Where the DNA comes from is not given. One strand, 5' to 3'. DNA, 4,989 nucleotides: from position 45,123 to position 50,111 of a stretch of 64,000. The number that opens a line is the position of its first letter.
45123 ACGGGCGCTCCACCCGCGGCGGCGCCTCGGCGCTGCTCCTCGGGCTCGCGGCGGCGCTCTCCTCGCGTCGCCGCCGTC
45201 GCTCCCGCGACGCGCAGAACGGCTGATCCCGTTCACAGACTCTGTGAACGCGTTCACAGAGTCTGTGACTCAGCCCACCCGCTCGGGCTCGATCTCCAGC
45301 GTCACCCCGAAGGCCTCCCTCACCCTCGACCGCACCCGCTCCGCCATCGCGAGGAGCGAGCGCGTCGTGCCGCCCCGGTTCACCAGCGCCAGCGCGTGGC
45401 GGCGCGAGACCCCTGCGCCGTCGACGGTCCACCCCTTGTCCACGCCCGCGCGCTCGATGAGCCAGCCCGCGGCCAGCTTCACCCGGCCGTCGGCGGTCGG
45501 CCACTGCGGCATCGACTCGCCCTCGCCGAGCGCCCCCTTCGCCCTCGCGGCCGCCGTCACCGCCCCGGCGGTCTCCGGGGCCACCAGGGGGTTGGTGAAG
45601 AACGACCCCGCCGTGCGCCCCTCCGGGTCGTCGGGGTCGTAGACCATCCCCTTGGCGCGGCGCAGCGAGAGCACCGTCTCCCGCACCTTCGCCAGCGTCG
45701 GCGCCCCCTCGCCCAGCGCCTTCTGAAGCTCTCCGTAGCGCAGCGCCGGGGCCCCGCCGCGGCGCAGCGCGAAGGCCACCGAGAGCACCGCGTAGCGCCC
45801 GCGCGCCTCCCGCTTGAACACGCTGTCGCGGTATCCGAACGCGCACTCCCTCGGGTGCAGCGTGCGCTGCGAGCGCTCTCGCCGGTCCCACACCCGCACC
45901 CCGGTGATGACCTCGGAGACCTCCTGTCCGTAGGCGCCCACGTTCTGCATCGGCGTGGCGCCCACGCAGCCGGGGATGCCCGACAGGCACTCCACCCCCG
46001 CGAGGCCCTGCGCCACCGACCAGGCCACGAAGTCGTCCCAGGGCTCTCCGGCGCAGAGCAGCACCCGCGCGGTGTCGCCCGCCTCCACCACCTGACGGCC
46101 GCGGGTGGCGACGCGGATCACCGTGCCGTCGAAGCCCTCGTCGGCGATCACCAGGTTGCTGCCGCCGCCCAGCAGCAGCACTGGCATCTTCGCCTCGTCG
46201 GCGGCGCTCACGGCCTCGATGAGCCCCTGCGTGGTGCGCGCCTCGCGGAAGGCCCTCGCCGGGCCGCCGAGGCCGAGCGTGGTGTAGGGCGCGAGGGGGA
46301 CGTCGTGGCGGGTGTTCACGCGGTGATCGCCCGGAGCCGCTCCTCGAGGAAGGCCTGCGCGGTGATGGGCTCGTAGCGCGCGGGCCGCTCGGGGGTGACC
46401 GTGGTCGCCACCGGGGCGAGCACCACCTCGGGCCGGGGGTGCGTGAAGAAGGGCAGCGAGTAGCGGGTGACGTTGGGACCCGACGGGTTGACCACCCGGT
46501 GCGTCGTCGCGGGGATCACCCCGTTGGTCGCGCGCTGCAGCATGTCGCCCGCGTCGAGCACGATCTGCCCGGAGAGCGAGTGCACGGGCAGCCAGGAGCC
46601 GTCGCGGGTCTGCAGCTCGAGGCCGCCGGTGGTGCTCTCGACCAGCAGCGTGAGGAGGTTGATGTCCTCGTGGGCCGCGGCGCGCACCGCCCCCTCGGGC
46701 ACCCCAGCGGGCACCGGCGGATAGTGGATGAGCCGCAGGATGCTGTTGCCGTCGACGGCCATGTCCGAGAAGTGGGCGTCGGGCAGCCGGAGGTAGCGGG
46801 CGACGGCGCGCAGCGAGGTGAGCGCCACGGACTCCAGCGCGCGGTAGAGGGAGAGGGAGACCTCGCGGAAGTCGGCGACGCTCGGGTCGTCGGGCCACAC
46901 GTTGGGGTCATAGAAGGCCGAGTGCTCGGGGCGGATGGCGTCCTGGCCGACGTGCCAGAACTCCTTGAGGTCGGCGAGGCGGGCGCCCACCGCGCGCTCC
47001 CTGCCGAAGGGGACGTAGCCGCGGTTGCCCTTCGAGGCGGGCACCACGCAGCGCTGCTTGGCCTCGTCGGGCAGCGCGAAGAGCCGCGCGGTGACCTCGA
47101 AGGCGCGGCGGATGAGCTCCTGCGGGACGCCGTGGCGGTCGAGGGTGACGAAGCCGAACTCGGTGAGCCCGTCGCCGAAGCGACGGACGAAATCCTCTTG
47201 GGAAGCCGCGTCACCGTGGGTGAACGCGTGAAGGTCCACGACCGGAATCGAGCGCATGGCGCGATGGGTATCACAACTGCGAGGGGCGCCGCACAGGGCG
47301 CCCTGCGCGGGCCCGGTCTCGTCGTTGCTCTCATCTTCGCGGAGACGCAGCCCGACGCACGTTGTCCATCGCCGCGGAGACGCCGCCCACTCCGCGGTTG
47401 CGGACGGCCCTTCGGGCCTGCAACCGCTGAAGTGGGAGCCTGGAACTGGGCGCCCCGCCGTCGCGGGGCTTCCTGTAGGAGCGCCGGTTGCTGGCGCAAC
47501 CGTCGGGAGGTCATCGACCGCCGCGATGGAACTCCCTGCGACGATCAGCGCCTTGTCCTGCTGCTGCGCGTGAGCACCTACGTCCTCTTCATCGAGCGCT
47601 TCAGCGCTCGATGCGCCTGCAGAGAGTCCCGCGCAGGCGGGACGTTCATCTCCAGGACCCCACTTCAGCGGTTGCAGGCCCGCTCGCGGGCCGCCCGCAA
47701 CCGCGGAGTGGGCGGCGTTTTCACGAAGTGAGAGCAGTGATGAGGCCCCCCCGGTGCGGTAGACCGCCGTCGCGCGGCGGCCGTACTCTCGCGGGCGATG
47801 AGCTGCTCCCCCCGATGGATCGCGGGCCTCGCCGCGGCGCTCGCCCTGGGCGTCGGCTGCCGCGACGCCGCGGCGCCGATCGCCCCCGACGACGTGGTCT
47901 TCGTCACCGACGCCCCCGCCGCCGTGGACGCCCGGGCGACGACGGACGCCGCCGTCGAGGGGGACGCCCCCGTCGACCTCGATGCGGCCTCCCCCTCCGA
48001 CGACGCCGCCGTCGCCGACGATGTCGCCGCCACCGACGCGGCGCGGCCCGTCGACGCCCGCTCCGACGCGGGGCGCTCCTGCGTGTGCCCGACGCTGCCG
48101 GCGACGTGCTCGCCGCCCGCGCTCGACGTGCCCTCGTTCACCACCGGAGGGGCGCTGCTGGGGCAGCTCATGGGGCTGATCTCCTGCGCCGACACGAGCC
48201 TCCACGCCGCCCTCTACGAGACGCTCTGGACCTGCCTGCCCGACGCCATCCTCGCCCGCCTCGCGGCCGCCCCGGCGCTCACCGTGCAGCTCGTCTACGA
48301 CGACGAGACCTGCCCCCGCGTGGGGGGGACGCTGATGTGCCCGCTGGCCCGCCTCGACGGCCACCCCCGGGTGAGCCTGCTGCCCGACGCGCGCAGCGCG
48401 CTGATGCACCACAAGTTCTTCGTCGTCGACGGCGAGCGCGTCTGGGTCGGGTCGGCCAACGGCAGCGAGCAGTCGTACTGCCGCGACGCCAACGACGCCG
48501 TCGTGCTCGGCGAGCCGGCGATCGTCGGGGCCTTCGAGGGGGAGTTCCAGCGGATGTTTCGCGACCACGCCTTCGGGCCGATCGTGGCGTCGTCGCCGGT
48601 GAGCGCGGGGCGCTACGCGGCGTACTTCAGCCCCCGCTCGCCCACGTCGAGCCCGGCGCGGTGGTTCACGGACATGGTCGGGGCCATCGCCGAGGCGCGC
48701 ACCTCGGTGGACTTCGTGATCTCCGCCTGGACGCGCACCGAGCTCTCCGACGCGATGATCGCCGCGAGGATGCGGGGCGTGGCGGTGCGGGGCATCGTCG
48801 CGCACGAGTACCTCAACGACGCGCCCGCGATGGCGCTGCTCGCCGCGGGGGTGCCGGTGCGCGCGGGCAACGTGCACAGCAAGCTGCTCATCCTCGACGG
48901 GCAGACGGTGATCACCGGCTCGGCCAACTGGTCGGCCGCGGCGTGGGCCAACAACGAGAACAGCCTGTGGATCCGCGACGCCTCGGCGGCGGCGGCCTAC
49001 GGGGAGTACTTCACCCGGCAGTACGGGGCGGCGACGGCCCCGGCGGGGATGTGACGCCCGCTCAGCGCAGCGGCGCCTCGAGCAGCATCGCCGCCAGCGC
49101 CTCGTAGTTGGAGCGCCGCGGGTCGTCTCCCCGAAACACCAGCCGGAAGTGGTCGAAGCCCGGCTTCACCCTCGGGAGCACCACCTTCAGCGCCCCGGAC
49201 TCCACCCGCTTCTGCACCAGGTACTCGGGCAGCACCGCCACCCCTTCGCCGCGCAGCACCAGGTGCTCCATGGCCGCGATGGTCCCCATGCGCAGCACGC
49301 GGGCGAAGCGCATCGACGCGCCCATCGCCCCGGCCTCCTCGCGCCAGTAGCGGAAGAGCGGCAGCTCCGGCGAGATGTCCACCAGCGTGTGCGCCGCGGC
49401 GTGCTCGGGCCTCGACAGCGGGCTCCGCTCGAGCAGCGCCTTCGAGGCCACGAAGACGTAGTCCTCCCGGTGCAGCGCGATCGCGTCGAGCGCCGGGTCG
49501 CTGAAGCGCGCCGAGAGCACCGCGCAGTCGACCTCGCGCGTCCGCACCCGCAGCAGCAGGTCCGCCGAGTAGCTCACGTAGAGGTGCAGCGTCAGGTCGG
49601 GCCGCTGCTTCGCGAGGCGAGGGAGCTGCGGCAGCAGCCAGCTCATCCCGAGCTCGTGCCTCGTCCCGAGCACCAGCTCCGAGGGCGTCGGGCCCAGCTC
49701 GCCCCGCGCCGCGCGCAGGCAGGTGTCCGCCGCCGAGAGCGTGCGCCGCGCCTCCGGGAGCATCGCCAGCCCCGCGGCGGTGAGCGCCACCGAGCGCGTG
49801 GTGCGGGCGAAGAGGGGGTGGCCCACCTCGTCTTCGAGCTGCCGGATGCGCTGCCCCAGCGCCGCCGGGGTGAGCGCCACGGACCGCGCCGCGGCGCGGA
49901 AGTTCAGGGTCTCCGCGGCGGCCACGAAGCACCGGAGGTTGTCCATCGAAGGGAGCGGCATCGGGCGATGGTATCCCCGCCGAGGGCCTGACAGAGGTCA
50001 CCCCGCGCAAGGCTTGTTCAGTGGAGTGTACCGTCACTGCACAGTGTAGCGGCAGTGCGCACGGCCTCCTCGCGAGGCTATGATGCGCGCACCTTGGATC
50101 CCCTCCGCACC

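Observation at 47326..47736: Second copy of the structured element 45 kb away: differences fall in loops and two stem positions differ as compensatory pairs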

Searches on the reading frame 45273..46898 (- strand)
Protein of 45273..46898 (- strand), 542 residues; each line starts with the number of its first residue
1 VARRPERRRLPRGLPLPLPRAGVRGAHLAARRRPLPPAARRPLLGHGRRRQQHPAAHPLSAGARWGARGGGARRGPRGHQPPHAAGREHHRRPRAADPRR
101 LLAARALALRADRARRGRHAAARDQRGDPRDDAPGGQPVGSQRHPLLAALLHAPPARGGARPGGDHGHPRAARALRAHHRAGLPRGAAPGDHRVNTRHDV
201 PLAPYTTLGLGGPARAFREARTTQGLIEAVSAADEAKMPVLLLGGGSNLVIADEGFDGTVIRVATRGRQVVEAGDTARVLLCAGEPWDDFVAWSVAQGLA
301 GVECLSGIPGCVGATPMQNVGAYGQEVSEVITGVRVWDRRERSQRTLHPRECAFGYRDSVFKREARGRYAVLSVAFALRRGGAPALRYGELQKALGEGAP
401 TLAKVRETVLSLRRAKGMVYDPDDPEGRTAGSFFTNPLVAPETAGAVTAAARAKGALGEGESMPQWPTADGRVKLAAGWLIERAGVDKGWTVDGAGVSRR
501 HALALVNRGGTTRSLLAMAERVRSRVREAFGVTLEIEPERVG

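Call 14: search_protein_families(library=pfam, proteins=[window:45273-46898:-], max_evalue=0.01)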
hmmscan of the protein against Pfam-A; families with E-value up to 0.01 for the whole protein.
window:45273-46898:- (542 aa): 2 families
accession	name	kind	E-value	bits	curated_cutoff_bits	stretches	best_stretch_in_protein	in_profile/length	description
PF02873.21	MurB_C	-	1e-22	80.6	27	1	404-540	1-98/99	UDP-N-acetylenolpyruvoylglucosamine reductase, C-terminal domain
PF01565.28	FAD_binding_4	-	5.1e-21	75.3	26.4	1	216-340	3-132/139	FAD binding domain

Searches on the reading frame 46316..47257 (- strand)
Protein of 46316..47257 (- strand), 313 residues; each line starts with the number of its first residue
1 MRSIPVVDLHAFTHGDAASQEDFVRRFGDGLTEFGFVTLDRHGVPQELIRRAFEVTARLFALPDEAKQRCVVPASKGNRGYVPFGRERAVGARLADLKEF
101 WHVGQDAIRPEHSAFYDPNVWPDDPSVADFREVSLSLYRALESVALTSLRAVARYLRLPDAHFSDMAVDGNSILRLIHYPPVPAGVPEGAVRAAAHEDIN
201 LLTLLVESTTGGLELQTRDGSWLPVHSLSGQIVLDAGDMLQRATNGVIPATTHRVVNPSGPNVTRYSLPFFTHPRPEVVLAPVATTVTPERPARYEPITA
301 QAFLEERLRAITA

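Call 14: search_protein_families(library=pfam, proteins=[window:46319-47257:-], max_evalue=0.01)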
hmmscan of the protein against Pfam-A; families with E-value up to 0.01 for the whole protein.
window:46319-47257:- (313 aa): 2 families
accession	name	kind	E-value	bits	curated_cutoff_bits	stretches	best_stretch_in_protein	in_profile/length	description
PF14226.12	DIOX_N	-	3.7e-26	92.5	27.3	1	4-123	1-116/117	non-haem dioxygenase in morphine synthesis N-terminal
PF03171.26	2OG-FeII_Oxy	-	2e-18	67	23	1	171-274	2-101/101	2OG-Fe(II) oxygenase superfamily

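Call 15: find_encoding_contigs(protein=window:46316-47257:-, flank=3000, max_places=6)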
Protein window:46316-47257:- (313 aa): no gene with exactly this product is on record in the collection.

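Call 31: find_homologous_proteins(query=window:46319-47257:-, max_evalue=1e-40)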
Query window:46319-47257:- (313 aa): 7557 proteins with E <= 1e-40 among 8000 candidates; the best 120 are listed.
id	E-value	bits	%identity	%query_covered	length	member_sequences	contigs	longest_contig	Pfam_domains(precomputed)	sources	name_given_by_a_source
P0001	8.1e-195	664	94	100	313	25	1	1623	PF14226.13,PF03171.27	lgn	-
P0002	1.9e-183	627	89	100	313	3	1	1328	PF14226.13,PF03171.27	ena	-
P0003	1.3e-182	624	89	100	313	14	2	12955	PF14226.13,PF03171.27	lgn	-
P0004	5.5e-182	622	89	100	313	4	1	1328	PF14226.13,PF03171.27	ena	-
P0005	6.4e-182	622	88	100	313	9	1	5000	PF14226.13,PF03171.27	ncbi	-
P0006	6.8e-180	615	90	100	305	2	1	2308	PF14226.13,PF03171.27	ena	-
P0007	4.5e-179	612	88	100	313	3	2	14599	PF14226.13,PF03171.27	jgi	jgi:isopenicillin N synthase-like dioxygenase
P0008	1.2e-171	588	82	100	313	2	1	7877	PF14226.13,PF03171.27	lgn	-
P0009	2.2e-171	587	83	100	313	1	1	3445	PF14226.13,PF03171.27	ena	-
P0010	1.5e-138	479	69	99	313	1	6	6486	PF14226.13,PF03171.27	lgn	-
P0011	3.7e-136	471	70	99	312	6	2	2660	PF14226.13,PF03171.27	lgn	-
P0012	8.1e-136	470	69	100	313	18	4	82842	PF14226.13,PF03171.27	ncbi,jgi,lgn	jgi:isopenicillin N synthase-like dioxygenase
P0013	1.3e-135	470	68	100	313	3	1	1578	PF14226.13,PF03171.27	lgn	-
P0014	3.5e-134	465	68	100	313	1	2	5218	PF14226.13,PF03171.27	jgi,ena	jgi:isopenicillin N synthase-like dioxygenase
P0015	1.2e-132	460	68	100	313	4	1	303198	PF14226.13,PF03171.27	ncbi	ncbi:MAG: 2-oxoglutarate and iron-dependent oxygenase domain-containing protein [Polyangiales bacter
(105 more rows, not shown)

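Call 32: find_encoding_contigs(protein=P0003, flank=3000, max_places=3)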
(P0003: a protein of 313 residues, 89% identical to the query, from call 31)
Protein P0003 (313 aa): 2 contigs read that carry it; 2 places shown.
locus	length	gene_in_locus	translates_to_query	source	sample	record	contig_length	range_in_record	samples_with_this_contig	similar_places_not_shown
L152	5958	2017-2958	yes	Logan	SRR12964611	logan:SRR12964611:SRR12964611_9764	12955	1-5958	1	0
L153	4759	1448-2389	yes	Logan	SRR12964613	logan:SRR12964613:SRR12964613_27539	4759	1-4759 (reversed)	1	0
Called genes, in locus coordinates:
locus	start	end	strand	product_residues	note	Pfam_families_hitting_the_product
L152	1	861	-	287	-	?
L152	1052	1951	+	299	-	PF00126:HTH_1, PF03466:LysR_substrate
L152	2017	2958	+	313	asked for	PF14226:DIOX_N, PF03171:2OG-FeII_Oxy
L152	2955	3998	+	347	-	PF01565:FAD_binding_4, PF02873:MurB_C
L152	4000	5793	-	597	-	PF22113:Mtrc-MtrF_II-IV_dom (faint)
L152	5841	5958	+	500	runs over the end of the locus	-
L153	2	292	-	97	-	?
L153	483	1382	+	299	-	PF00126:HTH_1, PF03466:LysR_substrate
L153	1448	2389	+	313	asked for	PF14226:DIOX_N, PF03171:2OG-FeII_Oxy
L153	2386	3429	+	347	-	PF01565:FAD_binding_4, PF02873:MurB_C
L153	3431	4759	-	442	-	?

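Call 33: find_encoding_contigs(protein=P0007, flank=3000, max_places=3)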
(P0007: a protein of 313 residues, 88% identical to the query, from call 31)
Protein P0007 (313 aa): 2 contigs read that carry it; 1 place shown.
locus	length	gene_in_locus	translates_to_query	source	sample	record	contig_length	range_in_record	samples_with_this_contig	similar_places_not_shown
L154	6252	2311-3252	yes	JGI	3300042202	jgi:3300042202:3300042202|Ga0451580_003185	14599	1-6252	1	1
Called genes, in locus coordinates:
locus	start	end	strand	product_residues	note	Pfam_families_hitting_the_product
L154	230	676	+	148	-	-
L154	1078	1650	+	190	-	-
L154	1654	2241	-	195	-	-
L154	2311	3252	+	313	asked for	PF14226:DIOX_N, PF03171:2OG-FeII_Oxy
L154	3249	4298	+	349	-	PF01565:FAD_binding_4, PF02873:MurB_C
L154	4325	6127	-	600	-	-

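Call 34: find_encoding_contigs(protein=P0008, flank=3000, max_places=3)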
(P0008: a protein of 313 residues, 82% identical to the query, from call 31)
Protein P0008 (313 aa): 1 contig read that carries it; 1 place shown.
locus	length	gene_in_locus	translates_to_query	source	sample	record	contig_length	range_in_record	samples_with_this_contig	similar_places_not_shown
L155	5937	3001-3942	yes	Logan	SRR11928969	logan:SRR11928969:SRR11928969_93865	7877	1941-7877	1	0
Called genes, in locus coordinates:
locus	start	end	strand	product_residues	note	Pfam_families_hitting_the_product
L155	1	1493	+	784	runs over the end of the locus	-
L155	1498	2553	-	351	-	-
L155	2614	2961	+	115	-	-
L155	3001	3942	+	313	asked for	PF14226:DIOX_N, PF03171:2OG-FeII_Oxy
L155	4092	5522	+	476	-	PF01134:GIDA (faint), PF07992:Pyr_redox_2, PF13738:Pyr_redox_3, PF00070:Pyr_redox, PF02852:Pyr_redox_dim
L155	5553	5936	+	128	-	?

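Call 36: find_encoding_contigs(protein=P0001, flank=3000, max_places=3)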
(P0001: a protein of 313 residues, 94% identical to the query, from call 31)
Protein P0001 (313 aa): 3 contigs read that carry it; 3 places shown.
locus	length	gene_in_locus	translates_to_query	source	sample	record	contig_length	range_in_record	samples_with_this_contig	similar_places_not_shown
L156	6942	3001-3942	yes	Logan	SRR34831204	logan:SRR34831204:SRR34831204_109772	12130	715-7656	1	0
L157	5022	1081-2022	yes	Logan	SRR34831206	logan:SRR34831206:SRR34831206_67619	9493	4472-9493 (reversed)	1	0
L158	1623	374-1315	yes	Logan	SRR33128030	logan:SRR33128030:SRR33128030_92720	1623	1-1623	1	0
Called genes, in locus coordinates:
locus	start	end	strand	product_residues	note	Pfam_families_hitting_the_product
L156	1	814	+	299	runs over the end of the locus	PF00126:HTH_1, PF03466:LysR_substrate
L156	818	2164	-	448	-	-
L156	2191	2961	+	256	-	PF00535:Glycos_transf_2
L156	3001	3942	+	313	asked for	PF14226:DIOX_N, PF03171:2OG-FeII_Oxy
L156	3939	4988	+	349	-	PF01565:FAD_binding_4, PF02873:MurB_C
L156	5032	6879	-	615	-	-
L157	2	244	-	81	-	?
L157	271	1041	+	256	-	PF00535:Glycos_transf_2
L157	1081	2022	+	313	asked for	PF14226:DIOX_N, PF03171:2OG-FeII_Oxy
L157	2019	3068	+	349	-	PF01565:FAD_binding_4, PF02873:MurB_C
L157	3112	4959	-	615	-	-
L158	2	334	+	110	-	?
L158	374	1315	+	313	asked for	PF14226:DIOX_N, PF03171:2OG-FeII_Oxy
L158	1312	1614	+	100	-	PF01565:FAD_binding_4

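Call 37: find_encoding_contigs(protein=P0005, flank=4000, max_places=3)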
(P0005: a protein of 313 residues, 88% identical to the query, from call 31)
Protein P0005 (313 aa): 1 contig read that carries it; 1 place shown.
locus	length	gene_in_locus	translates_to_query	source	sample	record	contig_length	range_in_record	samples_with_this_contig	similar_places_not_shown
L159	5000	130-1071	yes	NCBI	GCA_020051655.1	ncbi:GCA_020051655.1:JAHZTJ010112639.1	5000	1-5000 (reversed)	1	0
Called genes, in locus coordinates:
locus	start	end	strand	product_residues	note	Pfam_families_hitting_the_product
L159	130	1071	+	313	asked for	PF14226:DIOX_N, PF03171:2OG-FeII_Oxy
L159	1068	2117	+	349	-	PF01565:FAD_binding_4, PF02873:MurB_C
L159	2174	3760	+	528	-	-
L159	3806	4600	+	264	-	-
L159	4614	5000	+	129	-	?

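Call 38: find_encoding_contigs(protein=P0006, flank=3000, max_places=3)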
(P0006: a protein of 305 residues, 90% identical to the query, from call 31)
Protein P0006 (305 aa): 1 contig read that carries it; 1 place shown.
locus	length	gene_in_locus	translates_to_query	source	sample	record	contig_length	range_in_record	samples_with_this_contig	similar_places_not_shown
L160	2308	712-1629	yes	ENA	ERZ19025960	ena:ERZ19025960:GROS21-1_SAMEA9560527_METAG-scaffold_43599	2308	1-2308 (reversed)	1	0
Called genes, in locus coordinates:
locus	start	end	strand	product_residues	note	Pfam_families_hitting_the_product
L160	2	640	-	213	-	?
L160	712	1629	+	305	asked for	PF14226:DIOX_N, PF03171:2OG-FeII_Oxy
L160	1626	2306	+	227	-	?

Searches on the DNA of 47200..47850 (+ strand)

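Call 20: search_rna_families(source=window, start=47200, end=47850, threshold=evalue, max_evalue=5)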
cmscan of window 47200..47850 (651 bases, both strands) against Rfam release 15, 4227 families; matches with E-value up to 5: 3.
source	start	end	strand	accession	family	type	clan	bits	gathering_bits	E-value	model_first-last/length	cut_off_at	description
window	47625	47648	-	RF01356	CRISPR-DR28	Gene; CRISPR;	-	18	35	2.2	1-24/24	no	CRISPR RNA direct repeat element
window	47452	47469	-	RF00195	RsmY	Gene; sRNA;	CL00106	11.3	57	3.3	101-118/121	no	RsmY RNA family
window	47585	47608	-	RF02757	Erse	Gene; sRNA;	-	10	138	2.5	115-138/252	no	Erse small RNA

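Call 63: search_dna_similar(query=window:47322-47748:+, collection=plasmids, mode=distant, max_rows=10)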
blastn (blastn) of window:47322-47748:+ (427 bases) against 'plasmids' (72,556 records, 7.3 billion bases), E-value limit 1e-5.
No match.

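Call 64: search_dna_similar(query=window:47322-47748:+, collection=phages, mode=distant, max_rows=10)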
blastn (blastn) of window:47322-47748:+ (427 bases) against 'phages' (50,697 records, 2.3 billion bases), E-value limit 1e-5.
No match.

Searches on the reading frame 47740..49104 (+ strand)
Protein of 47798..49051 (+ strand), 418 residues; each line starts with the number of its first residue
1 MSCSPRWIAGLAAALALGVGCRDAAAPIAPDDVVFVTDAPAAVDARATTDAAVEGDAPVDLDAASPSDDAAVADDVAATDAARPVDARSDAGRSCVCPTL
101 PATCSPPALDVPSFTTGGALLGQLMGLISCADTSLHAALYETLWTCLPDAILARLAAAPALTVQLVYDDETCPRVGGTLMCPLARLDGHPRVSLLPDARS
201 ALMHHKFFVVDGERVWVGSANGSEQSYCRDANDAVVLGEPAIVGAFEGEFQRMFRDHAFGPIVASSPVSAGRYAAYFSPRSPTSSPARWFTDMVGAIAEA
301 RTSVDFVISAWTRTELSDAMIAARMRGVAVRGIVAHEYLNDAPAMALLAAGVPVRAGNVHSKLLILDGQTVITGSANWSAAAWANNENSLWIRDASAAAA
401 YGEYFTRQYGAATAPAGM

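Call 14: search_protein_families(library=pfam, proteins=[window:47798-49051:+, window:47740-49104:+], max_evalue=0.01)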
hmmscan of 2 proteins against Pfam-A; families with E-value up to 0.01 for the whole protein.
window:47798-49051:+ (418 aa): 2 families
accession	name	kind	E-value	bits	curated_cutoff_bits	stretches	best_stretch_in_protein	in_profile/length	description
PF13091.12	PLDc_2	-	1.1e-30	106.6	27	2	295-407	3-130/132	PLD-like domain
PF00614.28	PLDc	-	2.9e-10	40.2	21.9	2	357-378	3-24/28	Phospholipase D Active site motif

window:47740-49104:+ (455 aa): 0 families

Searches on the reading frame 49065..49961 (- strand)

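Call 14: search_protein_families(library=pfam, proteins=[window:49065-49961:-], max_evalue=0.01)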
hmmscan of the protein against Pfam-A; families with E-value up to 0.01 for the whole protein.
window:49065-49961:- (299 aa): 2 families
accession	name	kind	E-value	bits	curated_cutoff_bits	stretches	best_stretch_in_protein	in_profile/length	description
PF03466.25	LysR_substrate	-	2.7e-30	105.8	28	1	94-296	6-207/209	LysR substrate binding domain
PF00126.33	HTH_1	-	7.3e-20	71.1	26.6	1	7-64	2-59/60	Bacterial regulatory helix-turn-helix protein, lysR family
